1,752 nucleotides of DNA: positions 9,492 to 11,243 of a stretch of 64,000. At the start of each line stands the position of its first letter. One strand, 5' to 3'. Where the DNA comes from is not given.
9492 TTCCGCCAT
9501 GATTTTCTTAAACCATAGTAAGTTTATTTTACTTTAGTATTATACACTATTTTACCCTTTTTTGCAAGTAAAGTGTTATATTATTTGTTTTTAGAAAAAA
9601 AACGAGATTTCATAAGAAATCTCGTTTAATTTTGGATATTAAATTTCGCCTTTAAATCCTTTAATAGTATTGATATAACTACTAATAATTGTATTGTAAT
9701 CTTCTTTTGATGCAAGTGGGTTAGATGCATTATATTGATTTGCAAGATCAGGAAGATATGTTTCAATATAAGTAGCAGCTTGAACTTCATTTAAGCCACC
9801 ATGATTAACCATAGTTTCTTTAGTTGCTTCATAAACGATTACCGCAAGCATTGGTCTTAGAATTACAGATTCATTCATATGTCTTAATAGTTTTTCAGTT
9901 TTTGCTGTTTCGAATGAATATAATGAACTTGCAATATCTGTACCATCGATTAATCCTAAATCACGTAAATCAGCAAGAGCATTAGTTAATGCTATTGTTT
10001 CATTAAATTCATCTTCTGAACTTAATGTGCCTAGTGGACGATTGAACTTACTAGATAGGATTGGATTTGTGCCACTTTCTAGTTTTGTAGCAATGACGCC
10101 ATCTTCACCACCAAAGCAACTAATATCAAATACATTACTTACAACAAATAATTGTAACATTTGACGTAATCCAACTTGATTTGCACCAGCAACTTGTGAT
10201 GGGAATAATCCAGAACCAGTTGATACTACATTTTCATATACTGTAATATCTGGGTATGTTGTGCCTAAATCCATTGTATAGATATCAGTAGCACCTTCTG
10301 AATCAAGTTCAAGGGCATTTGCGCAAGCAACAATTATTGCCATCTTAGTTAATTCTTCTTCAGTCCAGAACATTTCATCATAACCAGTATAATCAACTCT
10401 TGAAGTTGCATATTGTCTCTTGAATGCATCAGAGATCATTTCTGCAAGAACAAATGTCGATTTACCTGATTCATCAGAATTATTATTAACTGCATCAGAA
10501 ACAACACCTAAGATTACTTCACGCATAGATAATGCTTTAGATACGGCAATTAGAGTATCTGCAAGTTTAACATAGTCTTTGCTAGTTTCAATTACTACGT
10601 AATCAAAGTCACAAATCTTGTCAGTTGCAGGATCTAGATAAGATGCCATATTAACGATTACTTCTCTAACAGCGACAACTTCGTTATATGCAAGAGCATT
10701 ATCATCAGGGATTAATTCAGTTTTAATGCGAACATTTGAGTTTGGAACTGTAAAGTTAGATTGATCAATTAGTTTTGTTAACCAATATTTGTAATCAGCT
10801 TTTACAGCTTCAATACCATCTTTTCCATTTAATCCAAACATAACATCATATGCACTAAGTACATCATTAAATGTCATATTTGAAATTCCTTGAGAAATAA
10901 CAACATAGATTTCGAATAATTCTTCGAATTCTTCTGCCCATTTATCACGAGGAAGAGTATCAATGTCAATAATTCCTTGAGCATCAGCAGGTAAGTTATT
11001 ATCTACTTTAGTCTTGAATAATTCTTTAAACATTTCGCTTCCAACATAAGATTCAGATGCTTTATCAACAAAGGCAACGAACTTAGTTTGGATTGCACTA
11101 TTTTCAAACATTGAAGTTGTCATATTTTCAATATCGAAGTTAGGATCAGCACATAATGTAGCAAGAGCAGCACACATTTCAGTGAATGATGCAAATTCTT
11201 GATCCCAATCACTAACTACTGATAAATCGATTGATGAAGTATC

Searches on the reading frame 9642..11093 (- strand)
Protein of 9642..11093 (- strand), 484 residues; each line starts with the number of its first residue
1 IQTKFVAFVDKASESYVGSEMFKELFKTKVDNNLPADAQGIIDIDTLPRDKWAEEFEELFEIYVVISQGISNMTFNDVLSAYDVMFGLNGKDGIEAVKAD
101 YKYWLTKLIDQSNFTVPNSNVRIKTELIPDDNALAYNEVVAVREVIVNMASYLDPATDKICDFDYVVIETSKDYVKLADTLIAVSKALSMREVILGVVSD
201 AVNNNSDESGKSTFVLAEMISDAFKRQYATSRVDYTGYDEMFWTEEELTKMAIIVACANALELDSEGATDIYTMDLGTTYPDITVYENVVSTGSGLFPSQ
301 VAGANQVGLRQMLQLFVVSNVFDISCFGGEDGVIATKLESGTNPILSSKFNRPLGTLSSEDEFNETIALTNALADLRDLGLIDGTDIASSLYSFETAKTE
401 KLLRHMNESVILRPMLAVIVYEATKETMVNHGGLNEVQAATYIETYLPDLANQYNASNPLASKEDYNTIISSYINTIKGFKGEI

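Call 78: search_solved_structures(query=window:9642-11093:-, max_evalue=1)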
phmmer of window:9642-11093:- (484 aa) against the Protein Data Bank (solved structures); distinct sequences matched with E-value up to 1: 0.

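Call 80: search_protein_families(library=pfam, proteins=[window:9642-11093:-], max_evalue=10)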
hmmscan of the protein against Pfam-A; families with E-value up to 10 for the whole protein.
window:9642-11093:- (484 aa): 0 families
